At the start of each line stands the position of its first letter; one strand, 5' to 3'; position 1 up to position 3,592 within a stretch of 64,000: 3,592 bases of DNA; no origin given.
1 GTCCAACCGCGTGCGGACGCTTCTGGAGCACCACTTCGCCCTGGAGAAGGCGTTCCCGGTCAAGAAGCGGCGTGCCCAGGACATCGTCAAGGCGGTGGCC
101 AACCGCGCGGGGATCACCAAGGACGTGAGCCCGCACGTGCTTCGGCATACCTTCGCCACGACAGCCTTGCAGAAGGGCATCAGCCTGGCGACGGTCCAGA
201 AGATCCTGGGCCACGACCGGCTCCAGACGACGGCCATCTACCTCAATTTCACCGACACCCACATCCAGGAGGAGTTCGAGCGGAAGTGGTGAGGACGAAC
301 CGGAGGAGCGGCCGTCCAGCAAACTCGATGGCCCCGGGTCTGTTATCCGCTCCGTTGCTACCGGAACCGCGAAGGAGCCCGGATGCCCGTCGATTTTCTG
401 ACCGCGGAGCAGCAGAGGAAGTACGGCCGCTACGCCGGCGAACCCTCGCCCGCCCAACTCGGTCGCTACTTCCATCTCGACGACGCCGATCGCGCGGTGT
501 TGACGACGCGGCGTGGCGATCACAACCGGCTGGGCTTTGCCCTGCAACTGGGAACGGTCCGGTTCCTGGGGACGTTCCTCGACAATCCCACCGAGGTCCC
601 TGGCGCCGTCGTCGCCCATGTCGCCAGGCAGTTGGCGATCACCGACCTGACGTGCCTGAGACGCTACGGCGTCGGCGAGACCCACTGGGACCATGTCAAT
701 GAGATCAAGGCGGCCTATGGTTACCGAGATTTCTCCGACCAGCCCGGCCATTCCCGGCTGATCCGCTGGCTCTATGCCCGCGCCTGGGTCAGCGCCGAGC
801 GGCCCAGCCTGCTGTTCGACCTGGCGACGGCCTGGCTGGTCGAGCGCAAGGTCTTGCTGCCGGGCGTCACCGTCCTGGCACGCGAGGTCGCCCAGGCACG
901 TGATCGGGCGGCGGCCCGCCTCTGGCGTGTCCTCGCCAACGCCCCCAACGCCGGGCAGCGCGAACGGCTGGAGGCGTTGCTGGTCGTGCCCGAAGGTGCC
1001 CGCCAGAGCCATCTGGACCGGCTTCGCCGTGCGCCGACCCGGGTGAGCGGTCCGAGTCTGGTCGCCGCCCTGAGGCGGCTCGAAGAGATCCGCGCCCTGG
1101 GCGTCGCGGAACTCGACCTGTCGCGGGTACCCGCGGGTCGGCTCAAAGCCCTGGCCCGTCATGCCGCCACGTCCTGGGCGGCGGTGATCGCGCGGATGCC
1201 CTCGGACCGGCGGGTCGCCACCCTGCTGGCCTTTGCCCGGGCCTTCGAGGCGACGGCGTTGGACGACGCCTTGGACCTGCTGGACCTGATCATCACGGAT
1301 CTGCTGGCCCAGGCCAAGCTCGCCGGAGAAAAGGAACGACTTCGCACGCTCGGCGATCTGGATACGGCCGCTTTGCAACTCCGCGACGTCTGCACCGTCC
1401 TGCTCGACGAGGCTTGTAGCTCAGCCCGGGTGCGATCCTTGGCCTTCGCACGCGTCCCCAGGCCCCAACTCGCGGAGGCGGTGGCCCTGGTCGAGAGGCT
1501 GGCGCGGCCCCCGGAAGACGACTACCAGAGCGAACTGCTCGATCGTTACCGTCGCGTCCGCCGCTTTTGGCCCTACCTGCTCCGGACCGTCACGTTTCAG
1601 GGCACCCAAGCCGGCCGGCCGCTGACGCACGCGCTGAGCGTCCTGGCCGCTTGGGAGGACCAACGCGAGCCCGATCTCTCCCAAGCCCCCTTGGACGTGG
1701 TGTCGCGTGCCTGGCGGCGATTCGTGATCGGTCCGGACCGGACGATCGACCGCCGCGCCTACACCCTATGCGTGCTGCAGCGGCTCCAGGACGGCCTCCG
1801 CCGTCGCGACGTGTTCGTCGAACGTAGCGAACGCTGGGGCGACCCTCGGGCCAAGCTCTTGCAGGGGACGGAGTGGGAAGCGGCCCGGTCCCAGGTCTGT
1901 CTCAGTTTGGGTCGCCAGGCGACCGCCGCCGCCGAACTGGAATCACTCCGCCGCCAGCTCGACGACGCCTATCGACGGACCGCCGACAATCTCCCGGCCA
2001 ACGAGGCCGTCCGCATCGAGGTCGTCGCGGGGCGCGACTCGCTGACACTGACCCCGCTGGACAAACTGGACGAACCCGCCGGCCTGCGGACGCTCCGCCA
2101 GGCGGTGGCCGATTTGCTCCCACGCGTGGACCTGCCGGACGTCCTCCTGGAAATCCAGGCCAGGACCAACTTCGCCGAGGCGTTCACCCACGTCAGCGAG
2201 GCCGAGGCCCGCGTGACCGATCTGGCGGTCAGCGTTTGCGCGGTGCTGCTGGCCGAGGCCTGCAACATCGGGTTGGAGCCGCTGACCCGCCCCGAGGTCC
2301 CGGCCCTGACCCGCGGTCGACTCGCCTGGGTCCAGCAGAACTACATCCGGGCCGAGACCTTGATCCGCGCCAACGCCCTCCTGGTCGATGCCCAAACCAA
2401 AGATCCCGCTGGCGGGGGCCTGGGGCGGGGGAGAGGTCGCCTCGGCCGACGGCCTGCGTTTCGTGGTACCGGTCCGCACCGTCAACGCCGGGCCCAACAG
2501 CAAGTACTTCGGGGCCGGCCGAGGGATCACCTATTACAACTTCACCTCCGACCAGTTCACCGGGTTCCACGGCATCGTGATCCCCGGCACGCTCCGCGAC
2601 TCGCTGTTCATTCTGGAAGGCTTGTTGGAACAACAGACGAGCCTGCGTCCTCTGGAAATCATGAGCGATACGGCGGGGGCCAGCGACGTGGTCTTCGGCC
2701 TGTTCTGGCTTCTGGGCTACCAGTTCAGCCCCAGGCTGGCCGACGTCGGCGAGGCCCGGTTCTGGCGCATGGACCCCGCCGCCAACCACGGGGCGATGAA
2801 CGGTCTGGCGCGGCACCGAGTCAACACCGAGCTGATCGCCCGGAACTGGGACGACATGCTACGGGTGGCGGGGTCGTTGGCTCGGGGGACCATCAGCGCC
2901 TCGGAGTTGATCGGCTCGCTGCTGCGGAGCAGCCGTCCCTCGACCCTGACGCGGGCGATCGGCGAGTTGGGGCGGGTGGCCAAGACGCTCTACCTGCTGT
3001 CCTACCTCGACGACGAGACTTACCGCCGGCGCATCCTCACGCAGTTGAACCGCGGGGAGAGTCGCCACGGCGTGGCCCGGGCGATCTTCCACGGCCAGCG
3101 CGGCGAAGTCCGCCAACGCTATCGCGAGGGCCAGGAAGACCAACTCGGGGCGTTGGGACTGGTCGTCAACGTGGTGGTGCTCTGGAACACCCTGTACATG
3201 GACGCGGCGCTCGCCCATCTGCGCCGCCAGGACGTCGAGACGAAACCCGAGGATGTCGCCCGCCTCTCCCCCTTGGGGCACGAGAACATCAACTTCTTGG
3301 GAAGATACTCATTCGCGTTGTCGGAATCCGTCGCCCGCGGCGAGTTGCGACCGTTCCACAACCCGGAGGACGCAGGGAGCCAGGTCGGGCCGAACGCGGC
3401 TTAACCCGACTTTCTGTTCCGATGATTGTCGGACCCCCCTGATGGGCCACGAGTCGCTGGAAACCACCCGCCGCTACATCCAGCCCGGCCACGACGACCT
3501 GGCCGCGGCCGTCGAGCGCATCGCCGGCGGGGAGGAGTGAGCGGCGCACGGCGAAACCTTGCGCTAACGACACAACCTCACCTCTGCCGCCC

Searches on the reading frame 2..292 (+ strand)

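Call 23: search_protein_families(library=pfam, proteins=[window:2-292:+], max_evalue=0.01)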
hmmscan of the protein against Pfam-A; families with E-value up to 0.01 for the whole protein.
window:2-292:+ (96 aa): 1 family
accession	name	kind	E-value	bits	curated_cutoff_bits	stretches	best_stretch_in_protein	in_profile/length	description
PF00589.27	Phage_integrase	-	4e-18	66.2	27.1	1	12-85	97-170/172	Phage integrase family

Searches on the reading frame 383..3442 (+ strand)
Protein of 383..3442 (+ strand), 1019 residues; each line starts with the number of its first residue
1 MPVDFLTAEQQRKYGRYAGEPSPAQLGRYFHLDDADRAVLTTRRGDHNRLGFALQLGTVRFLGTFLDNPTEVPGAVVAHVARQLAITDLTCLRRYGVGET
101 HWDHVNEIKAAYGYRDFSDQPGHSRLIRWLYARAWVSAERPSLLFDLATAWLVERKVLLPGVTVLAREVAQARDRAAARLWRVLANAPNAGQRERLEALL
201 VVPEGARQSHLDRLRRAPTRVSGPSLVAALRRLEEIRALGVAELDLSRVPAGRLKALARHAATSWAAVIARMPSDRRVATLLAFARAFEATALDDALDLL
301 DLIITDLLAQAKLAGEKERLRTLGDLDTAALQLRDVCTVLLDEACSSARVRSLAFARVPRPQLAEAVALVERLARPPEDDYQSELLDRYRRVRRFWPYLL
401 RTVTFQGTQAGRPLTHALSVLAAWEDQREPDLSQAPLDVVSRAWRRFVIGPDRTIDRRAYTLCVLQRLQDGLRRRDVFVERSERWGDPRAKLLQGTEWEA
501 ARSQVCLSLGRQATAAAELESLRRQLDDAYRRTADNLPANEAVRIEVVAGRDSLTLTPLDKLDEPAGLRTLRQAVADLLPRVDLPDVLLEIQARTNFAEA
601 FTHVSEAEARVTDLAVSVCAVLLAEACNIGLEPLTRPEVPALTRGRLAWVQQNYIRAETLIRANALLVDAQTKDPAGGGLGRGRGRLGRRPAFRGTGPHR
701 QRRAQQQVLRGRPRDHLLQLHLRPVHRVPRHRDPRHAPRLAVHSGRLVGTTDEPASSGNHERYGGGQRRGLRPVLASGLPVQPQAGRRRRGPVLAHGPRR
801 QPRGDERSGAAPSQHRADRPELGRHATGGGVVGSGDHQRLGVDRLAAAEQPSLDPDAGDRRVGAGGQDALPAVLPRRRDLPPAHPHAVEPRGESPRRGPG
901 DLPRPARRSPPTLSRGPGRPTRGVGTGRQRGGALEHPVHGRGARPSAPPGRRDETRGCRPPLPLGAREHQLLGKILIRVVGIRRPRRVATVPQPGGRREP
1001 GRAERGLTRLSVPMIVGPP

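Call 11: find_encoding_contigs(protein=window:383-3442:+, flank=10000, max_places=10)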
Protein window:383-3442:+ (1019 aa): no gene with exactly this product is on record in the collection.

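Call 23: search_protein_families(library=pfam, proteins=[window:383-3442:+], max_evalue=0.01)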
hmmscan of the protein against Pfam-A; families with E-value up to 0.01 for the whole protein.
window:383-3442:+ (1019 aa): 2 families
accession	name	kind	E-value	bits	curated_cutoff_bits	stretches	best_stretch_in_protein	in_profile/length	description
PF13700.11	DUF4158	-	1.7e-53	181.4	27.4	1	5-172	1-165/165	Domain of unknown function (DUF4158)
PF01526.23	DDE_Tnp_Tn3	-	6.9e-22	78.2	24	1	586-673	1-87/389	Tn3 transposase DDE domain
